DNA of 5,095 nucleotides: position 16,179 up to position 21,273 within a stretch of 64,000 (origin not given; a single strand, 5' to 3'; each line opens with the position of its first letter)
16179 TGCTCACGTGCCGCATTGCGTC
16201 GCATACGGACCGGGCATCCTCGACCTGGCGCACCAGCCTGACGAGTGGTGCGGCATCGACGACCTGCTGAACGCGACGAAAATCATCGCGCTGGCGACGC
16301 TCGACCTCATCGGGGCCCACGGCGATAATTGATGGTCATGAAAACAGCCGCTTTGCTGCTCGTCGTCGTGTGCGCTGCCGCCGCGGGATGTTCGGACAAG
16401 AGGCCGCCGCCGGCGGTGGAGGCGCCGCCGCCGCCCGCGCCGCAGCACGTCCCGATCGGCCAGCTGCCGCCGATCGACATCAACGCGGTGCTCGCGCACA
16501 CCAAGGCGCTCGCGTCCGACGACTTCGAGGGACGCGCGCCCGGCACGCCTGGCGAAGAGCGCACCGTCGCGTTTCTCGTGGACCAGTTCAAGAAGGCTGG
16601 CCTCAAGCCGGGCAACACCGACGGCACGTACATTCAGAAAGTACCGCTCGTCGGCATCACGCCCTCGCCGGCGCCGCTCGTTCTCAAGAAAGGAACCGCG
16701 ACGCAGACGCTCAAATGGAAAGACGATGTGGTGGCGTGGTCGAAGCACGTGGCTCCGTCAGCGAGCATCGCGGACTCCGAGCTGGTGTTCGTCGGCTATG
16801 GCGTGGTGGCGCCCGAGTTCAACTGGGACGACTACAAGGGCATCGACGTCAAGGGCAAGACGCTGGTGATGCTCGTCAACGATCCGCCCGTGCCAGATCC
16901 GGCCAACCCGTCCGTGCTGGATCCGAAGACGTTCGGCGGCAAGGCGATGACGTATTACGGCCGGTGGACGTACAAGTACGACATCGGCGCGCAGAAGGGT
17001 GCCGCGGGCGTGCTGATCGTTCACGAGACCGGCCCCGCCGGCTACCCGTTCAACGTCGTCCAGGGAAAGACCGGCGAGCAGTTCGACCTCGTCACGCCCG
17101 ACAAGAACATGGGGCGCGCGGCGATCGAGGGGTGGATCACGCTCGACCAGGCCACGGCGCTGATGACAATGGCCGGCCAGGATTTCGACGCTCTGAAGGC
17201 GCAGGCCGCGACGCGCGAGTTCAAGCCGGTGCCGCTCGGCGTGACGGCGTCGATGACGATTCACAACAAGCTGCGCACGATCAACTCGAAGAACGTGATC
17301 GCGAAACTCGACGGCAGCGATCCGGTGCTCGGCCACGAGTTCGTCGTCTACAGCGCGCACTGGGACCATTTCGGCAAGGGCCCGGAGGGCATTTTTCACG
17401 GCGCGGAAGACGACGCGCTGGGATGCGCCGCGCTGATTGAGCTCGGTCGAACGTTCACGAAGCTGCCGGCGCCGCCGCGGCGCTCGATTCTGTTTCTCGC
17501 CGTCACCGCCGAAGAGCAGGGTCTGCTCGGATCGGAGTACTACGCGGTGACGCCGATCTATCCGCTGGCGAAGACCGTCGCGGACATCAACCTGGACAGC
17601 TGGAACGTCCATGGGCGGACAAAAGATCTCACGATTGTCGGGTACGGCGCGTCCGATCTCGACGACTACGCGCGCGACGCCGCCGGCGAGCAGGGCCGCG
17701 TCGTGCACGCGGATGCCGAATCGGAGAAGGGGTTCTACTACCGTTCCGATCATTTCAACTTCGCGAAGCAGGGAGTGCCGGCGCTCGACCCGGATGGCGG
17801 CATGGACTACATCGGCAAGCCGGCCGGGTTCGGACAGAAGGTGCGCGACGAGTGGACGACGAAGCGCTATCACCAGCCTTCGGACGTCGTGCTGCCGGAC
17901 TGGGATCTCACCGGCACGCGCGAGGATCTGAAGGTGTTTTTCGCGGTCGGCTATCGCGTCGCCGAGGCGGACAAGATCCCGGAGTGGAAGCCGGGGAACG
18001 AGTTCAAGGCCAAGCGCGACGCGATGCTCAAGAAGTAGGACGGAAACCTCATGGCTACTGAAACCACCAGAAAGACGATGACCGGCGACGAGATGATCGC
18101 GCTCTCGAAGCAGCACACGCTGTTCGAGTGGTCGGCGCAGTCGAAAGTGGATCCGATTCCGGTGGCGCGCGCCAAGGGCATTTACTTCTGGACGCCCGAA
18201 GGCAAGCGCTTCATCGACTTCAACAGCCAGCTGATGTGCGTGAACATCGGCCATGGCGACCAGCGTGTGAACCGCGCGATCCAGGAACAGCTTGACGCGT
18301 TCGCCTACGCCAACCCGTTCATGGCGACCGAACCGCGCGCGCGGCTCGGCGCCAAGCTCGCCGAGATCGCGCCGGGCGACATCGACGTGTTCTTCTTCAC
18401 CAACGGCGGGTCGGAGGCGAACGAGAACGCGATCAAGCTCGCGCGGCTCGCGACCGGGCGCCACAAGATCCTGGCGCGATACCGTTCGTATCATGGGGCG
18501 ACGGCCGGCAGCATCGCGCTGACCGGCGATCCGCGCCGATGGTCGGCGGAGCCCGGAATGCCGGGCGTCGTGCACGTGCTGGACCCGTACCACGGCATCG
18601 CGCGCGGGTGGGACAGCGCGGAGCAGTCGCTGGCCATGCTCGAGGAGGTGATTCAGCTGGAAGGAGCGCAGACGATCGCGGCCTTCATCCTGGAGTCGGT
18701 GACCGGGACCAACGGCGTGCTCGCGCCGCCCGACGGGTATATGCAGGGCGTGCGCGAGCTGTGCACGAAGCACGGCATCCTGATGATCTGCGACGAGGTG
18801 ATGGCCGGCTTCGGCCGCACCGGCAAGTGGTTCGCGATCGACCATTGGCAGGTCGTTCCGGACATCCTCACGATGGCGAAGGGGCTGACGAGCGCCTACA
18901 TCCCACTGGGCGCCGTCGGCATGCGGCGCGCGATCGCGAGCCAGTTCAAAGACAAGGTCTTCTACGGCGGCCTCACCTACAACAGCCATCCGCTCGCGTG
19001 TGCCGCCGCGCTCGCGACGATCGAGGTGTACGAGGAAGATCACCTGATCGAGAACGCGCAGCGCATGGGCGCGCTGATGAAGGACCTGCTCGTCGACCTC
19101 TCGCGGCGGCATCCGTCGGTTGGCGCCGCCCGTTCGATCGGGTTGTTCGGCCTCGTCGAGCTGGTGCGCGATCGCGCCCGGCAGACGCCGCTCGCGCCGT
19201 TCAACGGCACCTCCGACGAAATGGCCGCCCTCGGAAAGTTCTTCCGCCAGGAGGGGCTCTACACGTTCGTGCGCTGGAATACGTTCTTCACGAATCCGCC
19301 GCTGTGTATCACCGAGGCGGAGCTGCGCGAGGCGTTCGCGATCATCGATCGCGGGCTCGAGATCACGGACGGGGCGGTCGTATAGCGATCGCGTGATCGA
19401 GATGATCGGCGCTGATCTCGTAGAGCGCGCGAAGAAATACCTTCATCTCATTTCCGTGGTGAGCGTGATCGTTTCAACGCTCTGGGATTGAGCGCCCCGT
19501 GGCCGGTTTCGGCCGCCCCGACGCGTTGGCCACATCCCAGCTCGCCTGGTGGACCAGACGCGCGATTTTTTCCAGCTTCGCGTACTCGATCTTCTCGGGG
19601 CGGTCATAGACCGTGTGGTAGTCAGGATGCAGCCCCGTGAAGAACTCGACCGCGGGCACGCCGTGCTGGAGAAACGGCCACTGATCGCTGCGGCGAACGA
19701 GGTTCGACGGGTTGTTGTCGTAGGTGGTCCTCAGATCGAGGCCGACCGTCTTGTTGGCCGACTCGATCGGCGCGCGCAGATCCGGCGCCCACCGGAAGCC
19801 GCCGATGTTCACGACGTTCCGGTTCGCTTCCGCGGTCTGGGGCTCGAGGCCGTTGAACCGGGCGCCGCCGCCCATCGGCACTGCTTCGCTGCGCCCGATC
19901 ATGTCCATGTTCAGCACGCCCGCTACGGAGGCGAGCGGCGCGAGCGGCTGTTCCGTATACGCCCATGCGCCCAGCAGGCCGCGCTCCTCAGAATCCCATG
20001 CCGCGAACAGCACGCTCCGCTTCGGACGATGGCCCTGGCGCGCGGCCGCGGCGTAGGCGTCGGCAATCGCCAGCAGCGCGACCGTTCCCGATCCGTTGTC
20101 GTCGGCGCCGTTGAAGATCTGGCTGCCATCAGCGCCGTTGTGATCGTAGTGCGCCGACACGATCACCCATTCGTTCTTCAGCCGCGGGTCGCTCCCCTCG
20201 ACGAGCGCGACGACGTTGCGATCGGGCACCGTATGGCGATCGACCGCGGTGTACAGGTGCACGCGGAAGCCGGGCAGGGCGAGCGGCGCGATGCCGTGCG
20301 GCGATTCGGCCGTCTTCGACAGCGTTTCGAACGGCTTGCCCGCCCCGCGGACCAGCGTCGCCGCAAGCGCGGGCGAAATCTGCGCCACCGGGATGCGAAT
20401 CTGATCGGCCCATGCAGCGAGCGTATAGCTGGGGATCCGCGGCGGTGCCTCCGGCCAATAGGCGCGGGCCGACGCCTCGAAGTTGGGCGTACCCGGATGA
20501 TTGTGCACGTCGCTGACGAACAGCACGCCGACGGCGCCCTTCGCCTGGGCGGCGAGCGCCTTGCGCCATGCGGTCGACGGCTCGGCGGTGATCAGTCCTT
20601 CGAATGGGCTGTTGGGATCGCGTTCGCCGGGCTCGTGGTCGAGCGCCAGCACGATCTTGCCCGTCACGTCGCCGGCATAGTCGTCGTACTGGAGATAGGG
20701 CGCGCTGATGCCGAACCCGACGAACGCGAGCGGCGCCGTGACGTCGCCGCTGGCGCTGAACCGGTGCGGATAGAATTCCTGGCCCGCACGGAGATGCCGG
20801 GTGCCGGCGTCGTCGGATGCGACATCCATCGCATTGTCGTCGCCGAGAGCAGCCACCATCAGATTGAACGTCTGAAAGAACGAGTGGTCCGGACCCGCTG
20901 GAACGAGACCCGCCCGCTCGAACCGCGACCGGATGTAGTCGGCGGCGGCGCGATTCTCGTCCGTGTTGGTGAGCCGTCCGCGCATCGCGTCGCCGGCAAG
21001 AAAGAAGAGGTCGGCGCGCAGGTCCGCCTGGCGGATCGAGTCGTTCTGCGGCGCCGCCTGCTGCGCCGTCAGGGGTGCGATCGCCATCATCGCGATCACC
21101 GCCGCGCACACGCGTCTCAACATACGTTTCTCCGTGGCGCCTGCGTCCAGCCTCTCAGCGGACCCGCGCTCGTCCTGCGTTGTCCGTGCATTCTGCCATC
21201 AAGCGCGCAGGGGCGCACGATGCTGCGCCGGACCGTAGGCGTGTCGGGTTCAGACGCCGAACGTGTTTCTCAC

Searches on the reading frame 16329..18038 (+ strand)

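Call 49: search_protein_families(library=pfam, proteins=[window:16329-18038:+], max_evalue=1e-8)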
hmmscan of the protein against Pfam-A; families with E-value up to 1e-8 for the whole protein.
window:16329-18038:+ (569 aa): 1 family
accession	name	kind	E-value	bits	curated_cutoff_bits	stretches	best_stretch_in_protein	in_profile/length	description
PF04389.22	Peptidase_M28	-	1.2e-44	152.8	21.3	1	322-528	1-182/193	Peptidase family M28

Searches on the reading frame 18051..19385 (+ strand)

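Call 49: search_protein_families(library=pfam, proteins=[window:18051-19385:+], max_evalue=1e-8)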
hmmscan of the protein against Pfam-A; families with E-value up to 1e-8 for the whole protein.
window:18051-19385:+ (444 aa): 1 family
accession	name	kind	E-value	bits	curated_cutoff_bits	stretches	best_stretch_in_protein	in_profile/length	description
PF00202.27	Aminotran_3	-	5.7e-91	305.6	30.5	1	34-434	9-401/403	Aminotransferase class-III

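Call 51: search_protein_families(library=ncbifam, proteins=[window:18051-19385:+], max_evalue=1e-30)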
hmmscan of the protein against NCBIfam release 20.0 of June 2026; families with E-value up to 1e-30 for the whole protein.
window:18051-19385:+ (444 aa): 63 families (the best 25 are shown)
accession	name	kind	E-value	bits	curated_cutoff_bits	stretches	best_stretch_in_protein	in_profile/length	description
NF004718.0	PRK06062.1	subfamily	2e-158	527.7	472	1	6-442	10-452/454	hypothetical protein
NF005682.0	PRK07480.1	subfamily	3.9e-93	312.6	510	1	9-439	7-452/459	aminotransferase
NF005812.0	PRK07678.1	subfamily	4.5e-92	309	488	1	13-435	8-446/451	aminotransferase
NF004767.0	PRK06105.1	subfamily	4.9e-91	305.6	517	1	22-439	18-450/460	aminotransferase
NF005447.0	PRK07036.1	equivalog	1.3e-90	304.3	618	1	9-439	7-455/468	aminotransferase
NF005102.0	PRK06541.1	equivalog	6.1e-90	301.9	574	1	13-432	10-449/460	aspartate aminotransferase family protein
NF005683.0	PRK07481.1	subfamily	3.6e-88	296.5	575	1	28-439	22-450/453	hypothetical protein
NF005993.0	PRK08117.1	subfamily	1.6e-85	287.3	574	1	18-437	9-428/433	aspartate aminotransferase family protein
NF004426.0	PRK05769.1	equivalog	1.5e-84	284.3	552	1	19-436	22-437/441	acetyl ornithine aminotransferase family protein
NF005685.0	PRK07483.1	equivalog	3.3e-84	283.3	485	1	36-388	14-382/444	aspartate aminotransferase family protein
NF052567.1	OmAmTferAptACaul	equivalog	1.8e-83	280.7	500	1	25-433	9-425/431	omega-aminotransferase AptA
NF006228.0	PRK08360.1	equivalog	3.3e-82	276.5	608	1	19-437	8-425/443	aspartate aminotransferase family protein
NF004625.0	PRK05965.1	subfamily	3.5e-79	266.6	729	1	21-436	12-445/460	hypothetical protein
NF049939.1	HyAminethphonNHLyPbfA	equivalog_domain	1.2e-77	261.3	525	1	38-437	47-440/442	(R)-1-hydroxy-2-aminoethylphosphonate ammonia-lyase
TIGR00508.1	bioA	equivalog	1.1e-76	258.1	405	1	30-434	9-416/419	adenosylmethionine--8-amino-7-oxononanoate transaminase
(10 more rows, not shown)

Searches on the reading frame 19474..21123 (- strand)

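Call 49: search_protein_families(library=pfam, proteins=[window:19474-21123:-], max_evalue=1e-8)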
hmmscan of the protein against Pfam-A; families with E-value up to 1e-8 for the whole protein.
window:19474-21123:- (549 aa): 1 family
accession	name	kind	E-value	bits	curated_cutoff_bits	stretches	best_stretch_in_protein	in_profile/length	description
PF04389.22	Peptidase_M28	-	1e-39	136.7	21.3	1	303-526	1-191/193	Peptidase family M28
